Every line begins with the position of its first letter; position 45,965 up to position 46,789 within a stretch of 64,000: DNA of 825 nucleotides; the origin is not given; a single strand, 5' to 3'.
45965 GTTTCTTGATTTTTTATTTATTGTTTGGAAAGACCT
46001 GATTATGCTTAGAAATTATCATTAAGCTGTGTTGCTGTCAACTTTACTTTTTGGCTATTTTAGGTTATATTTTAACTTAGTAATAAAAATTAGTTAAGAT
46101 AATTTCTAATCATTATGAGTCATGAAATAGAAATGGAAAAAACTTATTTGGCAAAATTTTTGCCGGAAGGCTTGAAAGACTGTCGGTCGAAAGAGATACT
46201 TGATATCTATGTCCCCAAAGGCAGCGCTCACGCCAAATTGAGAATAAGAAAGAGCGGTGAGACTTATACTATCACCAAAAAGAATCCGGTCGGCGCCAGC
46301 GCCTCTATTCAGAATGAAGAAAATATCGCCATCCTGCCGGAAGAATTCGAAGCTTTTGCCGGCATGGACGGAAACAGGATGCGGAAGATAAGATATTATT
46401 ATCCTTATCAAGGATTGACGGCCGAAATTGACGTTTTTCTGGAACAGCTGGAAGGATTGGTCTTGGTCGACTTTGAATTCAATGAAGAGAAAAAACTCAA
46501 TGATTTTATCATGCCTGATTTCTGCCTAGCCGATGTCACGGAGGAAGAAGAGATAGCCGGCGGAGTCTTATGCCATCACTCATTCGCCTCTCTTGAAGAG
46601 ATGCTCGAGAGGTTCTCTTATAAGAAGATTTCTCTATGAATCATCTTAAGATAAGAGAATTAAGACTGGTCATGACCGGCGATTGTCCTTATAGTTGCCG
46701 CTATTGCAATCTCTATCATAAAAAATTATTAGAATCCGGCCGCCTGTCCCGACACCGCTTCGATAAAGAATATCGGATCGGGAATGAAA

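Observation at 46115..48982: Translationally coupled CYTH / radical SAM / DegT-aminotransferase operon of unknown function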

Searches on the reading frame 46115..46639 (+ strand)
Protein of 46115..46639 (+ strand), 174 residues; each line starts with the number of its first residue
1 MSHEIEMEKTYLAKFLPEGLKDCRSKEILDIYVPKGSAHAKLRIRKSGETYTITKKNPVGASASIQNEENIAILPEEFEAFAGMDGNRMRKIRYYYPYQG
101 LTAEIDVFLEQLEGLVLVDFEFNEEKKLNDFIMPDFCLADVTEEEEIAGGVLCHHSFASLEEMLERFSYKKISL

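Call 3: search_protein_families(library=pfam, proteins=[window:46115-46639:+], max_evalue=0.1)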
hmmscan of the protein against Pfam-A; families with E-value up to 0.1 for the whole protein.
window:46115-46639:+ (174 aa): 0 families

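Call 4: search_protein_families(library=ncbifam, proteins=[window:46115-46639:+], max_evalue=0.1)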
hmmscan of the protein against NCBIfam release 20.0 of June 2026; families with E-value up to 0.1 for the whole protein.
window:46115-46639:+ (174 aa): 0 families

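Call 6: find_homologous_proteins(query=window:46115-46636:+)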
Query window:46115-46636:+ (174 aa): 284 proteins with E <= 0.001 among 334 candidates; the best 120 are listed.
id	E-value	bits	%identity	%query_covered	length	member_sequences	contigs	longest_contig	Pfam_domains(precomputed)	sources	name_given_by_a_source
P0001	5.3e-110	383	100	100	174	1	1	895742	-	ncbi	-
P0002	3.5e-65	237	63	99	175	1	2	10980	PF01928.27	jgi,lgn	jgi:CYTH domain-containing protein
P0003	5.4e-65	236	63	100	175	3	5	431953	-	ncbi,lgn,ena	ncbi:MAG: hypothetical protein WCN88_00790 [Candidatus Falkowbacteria bacterium]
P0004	1.2e-64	235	63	100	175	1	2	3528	-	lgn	-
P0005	4.3e-64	233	64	100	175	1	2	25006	-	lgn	-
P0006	6.3e-64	233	61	99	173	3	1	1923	-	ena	-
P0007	8.2e-64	233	63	100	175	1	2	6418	-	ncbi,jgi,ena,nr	ncbi:MAG: hypothetical protein ACD_12C00637G0002 [uncultured bacterium]|nr:MAG: hypothetical protein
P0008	1.2e-63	232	62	100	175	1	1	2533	-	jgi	-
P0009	7.6e-63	229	62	100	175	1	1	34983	-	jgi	-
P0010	7.8e-63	229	59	100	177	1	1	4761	-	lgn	-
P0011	3.2e-62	227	62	98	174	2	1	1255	-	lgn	-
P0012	1.8e-61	225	60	100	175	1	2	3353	-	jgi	-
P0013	2.0e-61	225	61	100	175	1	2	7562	-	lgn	-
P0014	2.3e-61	225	60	100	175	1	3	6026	-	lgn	-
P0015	2.9e-61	224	61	99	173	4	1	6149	-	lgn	-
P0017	5.0e-61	224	62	100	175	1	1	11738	PF01928.27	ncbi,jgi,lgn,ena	-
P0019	2.9e-59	218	59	100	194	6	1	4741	PF01928.27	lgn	-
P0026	8.6e-57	210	59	99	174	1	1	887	PF01928.27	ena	-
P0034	1.8e-55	205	53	97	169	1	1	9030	PF01928.27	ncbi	ncbi:MAG: CYTH domain-containing protein [Candidatus Woesearchaeota archaeon]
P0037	4.5e-55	204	55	97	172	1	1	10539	PF01928.27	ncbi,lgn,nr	ncbi:hypothetical protein KY359_06845 [Candidatus Woesearchaeota archaeon]|nr:hypothetical protein [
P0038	5.0e-55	204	57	97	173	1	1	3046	PF01928.27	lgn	-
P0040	1.1e-54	203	58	98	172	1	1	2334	PF01928.27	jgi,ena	-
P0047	6.1e-54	200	58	99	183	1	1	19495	PF01928.27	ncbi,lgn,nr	ncbi:MAG: hypothetical protein PHP37_02965 [Patescibacteria group bacterium]|nr:hypothetical protein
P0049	8.3e-54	200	55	97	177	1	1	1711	PF01928.27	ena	-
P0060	6.2e-53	197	54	96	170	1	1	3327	PF01928.27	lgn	-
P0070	2.4e-52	195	57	98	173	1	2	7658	PF01928.27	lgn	-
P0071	2.6e-52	195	57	98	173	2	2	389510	PF01928.27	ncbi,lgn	-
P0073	2.9e-52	195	55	97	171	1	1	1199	PF01928.27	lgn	-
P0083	9.2e-52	193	54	97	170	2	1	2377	PF01928.27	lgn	-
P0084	9.8e-52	193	56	98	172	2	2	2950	PF01928.27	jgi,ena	-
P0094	2.4e-51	192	54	97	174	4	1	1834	PF01928.27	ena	-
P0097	2.5e-51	192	53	97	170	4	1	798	PF01928.27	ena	-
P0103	5.1e-51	191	54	97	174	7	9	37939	PF01928.27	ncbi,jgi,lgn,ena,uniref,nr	ncbi:hypothetical protein A2397_03245 [Candidatus Amesbacteria bacterium RIFOXYB1_FULL_44_23]|uniref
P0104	5.2e-51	191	50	98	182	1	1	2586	PF01928.27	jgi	jgi:CYTH domain-containing protein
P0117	1.3e-50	190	55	97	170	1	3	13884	PF01928.27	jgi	-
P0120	1.5e-50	189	54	97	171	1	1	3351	PF01928.27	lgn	-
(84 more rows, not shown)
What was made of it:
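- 46115..46639 (+): g1: CYTH / triphosphate-tunnel-metalloenzyme-type phosphohydrolase (174 aa), variant motif E-x-E-K-T. There are 284+ homologues in CPR and DPANN, some marked PF01928 (call 6).
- On CYTH / TTM superfamily (PF01928): Many homologues carry PF01928 (call 6).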

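Call 7: search_solved_structures(query=window:46115-46636:+, max_evalue=10, show_alignments=2)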
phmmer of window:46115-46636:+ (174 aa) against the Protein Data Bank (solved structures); distinct sequences matched with E-value up to 10: 3.
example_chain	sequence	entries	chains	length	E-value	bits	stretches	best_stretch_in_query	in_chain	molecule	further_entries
2fbl_A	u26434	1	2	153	1.6e-09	41.3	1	3-147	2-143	hypothetical protein NE1496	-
3typ_A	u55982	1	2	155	4.6e-09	39.8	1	6-147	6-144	Uncharacterized protein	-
3sy3_A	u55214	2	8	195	0.25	14.7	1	38-92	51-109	GBAA_1210 protein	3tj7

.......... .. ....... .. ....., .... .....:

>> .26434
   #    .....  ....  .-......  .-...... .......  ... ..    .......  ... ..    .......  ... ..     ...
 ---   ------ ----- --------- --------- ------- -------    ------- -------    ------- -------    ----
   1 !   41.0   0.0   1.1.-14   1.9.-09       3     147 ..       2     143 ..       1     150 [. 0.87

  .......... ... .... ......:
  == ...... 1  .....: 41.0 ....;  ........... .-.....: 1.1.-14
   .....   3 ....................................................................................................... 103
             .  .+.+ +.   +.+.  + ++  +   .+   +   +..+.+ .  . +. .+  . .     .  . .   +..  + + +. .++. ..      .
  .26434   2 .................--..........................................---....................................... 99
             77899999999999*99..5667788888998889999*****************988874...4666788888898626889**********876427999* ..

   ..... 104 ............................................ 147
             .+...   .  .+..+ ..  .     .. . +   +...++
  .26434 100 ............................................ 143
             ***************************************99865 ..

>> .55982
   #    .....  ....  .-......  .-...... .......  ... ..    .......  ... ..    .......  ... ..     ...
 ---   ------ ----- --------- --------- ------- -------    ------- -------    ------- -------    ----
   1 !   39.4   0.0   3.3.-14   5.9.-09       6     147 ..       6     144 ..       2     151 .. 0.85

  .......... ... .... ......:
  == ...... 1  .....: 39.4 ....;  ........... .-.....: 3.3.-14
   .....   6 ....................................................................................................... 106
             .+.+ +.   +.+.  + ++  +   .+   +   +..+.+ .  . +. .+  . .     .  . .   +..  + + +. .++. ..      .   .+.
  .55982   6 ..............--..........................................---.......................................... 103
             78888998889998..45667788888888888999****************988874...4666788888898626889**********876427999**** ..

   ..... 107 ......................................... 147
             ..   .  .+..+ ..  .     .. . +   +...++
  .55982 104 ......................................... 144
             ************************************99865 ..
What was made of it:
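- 46115..46639 (+): phmmer against NeuTTM 2fbl gives E 1.6e-9 (call 7).
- On CYTH / TTM superfamily (PF01928): phmmer against NeuTTM 2fbl E 1.6e-9 and 3typ 4.6e-9 (call 7).
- Checked: CYTH homology is nevertheless established by phmmer against NeuTTM 2fbl/3typ (E 1.6e-9, 145 residues aligned, call 7) and by PF01928 marks on many homologues (call 6).
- g1 is most similar to the small bacterial PPPi/NTP-type TTMs, not to Cet1 (call 7). g2 has no RNA-binding domain (no TRAM, PUA or similar; calls 3, 4).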

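Call 10: find_encoding_contigs(protein=P0003, flank=6000, max_places=3)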
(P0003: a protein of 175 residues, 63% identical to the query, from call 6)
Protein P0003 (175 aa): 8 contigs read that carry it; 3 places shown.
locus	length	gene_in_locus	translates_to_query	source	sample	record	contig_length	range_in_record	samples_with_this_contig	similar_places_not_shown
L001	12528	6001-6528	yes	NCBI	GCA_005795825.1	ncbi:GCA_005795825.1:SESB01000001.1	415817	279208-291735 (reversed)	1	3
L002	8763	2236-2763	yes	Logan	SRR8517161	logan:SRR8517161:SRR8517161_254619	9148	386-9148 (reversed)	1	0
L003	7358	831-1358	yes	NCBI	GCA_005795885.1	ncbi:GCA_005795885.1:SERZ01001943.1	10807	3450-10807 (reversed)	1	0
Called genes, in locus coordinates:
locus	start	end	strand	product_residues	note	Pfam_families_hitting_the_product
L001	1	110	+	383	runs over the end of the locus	PF12801:Fer4_5, PF12838:Fer4_7 (faint), PF12801:Fer4_5, PF13237:Fer4_10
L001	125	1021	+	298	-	PF11127:YgaP-like_TM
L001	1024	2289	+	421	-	PF00085:Thioredoxin, PF13098:Thioredoxin_2 (weak), PF00070:Pyr_redox (faint), PF01134:GIDA (faint), PF07992:Pyr_redox_2, PF13738:Pyr_redox_3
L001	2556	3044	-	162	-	-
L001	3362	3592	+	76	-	-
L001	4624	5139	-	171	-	PF10881:DUF2726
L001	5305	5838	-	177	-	PF13521:AAA_28 (weak), PF02223:Thymidylate_kin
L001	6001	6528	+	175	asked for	-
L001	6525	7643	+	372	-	PF04055:Radical_SAM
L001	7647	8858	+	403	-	PF00155:Aminotran_1_2, PF01041:DegT_DnrJ_EryC1, PF00266:Aminotran_5 (weak)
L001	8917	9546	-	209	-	-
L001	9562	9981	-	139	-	-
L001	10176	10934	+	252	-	-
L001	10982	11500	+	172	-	-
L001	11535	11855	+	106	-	-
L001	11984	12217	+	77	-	PF04014:MazE_antitoxin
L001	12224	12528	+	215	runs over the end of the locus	PF25990:Beta-barrel_YknX (weak)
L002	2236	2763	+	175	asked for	-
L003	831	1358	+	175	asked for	-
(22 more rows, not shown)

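Call 39: search_protein_families(library=padloc, proteins=[window:46115-46636:+], max_evalue=0.01)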
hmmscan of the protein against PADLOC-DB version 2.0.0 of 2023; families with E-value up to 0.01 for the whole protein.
window:46115-46636:+ (174 aa): 0 families

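Call 45: search_protein_families(library=pfam, proteins=[L001:5305-5835:-, L001:4624-5136:-], max_evalue=0.01)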
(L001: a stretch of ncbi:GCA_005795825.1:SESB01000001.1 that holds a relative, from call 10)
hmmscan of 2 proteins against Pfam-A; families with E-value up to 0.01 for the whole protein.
L001:5305-5835:- (176 aa): 4 families
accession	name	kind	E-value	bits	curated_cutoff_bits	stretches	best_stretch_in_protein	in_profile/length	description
PF02223.23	Thymidylate_kin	-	5.3e-13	49.5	27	1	6-162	1-170/185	Thymidylate kinase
PF13521.12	AAA_28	-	1.8e-06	28.7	27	1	4-154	2-152/164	AAA domain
PF13238.12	AAA_18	-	0.0035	18.2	29.4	0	4-80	1-53/128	AAA domain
PF13401.12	AAA_22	-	0.0046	17.7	27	1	2-50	6-33/130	AAA domain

L001:4624-5136:- (170 aa): 3 families
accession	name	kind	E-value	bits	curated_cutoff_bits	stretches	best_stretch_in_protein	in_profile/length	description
PF10881.14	DUF2726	-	3e-27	95.3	24.7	1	16-136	2-124/126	Protein of unknown function (DUF2726)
PF05314.16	Baculo_ODV-E27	-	0.0016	17.9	25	1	86-144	163-220/295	Baculovirus occlusion-derived virus envelope protein EC27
PF18741.7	MTES_1575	-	0.0086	16.6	38.2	0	55-128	12-85/96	REase_MTES_1575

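Call 48: find_encoding_contigs(protein=P0071, flank=5000, max_places=2)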
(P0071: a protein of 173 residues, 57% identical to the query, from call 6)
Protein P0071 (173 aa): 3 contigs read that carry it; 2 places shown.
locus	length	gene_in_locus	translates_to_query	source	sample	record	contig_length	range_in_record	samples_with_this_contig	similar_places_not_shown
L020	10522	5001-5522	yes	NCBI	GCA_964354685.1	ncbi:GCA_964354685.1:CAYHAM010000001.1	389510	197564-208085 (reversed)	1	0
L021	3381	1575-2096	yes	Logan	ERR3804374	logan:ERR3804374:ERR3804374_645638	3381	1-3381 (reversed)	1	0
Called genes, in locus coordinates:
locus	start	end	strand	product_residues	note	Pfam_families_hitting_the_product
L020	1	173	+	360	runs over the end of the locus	PF04406:TP6A_N, PF20768:Topo_VI_alpha, PF21180:TOP6A-Spo11_Toprim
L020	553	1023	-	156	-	-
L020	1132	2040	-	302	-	PF14257:DUF4349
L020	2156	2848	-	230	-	-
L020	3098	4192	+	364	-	PF03193:RsgA_GTPase (faint), PF01926:MMR_HSR1, PF02421:FeoB_N, PF16897:MMR_HSR1_Xtn, PF02824:TGS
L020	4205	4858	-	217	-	PF00990:GGDEF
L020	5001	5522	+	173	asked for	PF01928:CYTH (weak)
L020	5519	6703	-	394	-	PF00092:VWA, PF13519:VWA_2, PF13768:VWA_3 (weak)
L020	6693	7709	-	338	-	PF01078:Mg_chelatase, PF00004:AAA (weak), PF07724:AAA_2 (weak), PF07726:AAA_3, PF07728:AAA_5, PF00158:Sigma54_activat, PF01078:Mg_chelatase, PF17863:AAA_lid_2, +2 more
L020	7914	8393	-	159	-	-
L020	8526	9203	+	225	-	-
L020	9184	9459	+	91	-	PF14947:HTH_45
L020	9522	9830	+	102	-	-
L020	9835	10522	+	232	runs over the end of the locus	PF00005:ABC_tran, PF02463:SMC_N (faint), PF13304:AAA_21 (faint)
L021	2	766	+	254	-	?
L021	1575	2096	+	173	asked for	PF01928:CYTH (weak)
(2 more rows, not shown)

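Call 49: find_encoding_contigs(protein=P0103, flank=5000, max_places=3)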
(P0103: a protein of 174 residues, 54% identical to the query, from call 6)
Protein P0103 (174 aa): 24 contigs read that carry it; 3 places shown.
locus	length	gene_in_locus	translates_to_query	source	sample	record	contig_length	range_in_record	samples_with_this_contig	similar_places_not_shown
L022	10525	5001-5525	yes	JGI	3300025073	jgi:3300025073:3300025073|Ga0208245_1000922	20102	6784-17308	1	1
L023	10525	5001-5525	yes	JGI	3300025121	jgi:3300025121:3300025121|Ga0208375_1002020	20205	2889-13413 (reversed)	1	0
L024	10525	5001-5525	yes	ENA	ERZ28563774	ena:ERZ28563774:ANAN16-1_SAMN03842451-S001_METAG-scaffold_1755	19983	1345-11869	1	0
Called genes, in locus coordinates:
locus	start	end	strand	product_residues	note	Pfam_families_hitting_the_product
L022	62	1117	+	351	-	-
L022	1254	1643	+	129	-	-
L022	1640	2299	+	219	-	PF00702:Hydrolase, PF12710:HAD, PF13419:HAD_2, PF13242:Hydrolase_like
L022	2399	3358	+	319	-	-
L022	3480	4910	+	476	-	PF04055:Radical_SAM (weak)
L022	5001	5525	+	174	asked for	PF01928:CYTH (weak)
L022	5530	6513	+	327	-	PF01926:MMR_HSR1, PF02421:FeoB_N (weak), PF06071:YchF-GTPase_C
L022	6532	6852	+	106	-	PF01250:Ribosomal_S6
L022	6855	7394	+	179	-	PF00436:SSB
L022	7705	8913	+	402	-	PF22694:CtpB_N-like, PF00595:PDZ (weak), PF13180:PDZ_2 (weak), PF03572:Peptidase_S41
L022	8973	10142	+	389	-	PF00089:Trypsin, PF10459:Peptidase_S46 (faint), PF13365:Trypsin_2, PF00595:PDZ (weak), PF13180:PDZ_2, PF17820:PDZ_6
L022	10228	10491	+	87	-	PF01197:Ribosomal_L31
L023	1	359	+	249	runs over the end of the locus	PF13231:PMT_2, PF02366:PMT (faint)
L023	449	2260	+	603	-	PF01270:Glyco_hydro_8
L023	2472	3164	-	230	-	-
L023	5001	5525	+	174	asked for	PF01928:CYTH (weak)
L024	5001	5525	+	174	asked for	PF01928:CYTH (weak)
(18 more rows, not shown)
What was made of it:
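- The CYTH family is widespread as a stand-alone gene in CPR and DPANN (calls 6, 48, 49), so it might have a general role. Stand-alone CYTH homologues are common in CPR and DPANN in unrelated contexts (calls 48, 49).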

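Call 51: search_protein_families(library=ncbifam, proteins=[L022:3480-4907:+, L001:5305-5835:-], max_evalue=0.001)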
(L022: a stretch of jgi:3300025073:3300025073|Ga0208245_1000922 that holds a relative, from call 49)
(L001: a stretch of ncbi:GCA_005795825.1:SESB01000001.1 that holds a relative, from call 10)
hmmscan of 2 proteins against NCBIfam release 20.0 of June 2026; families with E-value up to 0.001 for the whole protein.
L022:3480-4907:+ (476 aa): 11 families
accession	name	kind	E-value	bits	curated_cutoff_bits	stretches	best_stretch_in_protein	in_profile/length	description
NF050148.1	rSAM_ApyD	equivalog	6.5e-10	38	750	1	172-369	186-392/645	RiPP biosynthesis radical SAM protein ApyD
TIGR03471.1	HpnJ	equivalog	1.2e-08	34.3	577.6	1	189-381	202-398/472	hopanoid biosynthesis associated radical SAM protein HpnJ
NF040542.1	rSAM_RCCLKC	equivalog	1.2e-07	31.3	450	1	143-358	138-359/423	arsinothricin biosynthesis radical SAM protein ArsL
TIGR04479.1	bcpD_PhpK_rSAM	subfamily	4.1e-07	28.7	600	1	187-350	244-410/504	PhpK family radical SAM P-methyltransferase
TIGR02026.1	BchE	equivalog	5.2e-07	28.9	481.35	1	173-407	185-422/497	magnesium-protoporphyrin IX monomethyl ester anaerobic oxidative cyclase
TIGR04072.2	rSAM_ladder_B12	equivalog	2.7e-06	26.3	360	1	100-347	99-347/443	lipid biosynthesis B12-binding/radical SAM protein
TIGR04295.1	B12_rSAM_oligo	hypoth_equivalog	4.9e-06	25.5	400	1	187-295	203-307/422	TIGR04295 family B12-binding domain-containing radical SAM protein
TIGR04385.1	B12_rSAM_cofa1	equivalog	6e-05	22.4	450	1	186-285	197-302/438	B12 lower ligand biosynthesis radical SAM protein BzaD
TIGR04013.1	B12_SAM_MJ_1487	hypoth_equivalog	6.4e-05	22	251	1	74-233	45-203/382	TIGR04013 family B12-binding domain/radical SAM domain-containing protein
NF038361.1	rSAM_Sden_1168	equivalog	0.00017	20.3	575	1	185-378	283-481/560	Sden_1168 family B12-binding radical SAM P-methyltransferase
TIGR02855.1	spore_yabG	equivalog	0.00087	18.7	270.4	0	201-303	130-229/283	sporulation peptidase YabG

L001:5305-5835:- (176 aa): 2 families
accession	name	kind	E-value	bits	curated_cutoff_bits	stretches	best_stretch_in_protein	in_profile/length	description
TIGR00041.1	DTMP_kinase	equivalog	2.9e-12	46.7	83.25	1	2-158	5-176/196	dTMP kinase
NF005923.0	PRK07933.1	equivalog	0.00016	21.1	193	0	3-27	2-26/213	dTMP kinase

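Call 77: search_protein_families(library=phrogs, proteins=[window:46115-46636:+], max_evalue=0.001)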
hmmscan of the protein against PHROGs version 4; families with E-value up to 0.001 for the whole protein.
window:46115-46636:+ (174 aa): 2 families
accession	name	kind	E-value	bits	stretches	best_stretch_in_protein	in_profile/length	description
phrog_6660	-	unknown function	3e-10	41.3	1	6-145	4-142/157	-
phrog_14791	-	unknown function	5.9e-06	26.9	1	49-112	99-162/315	-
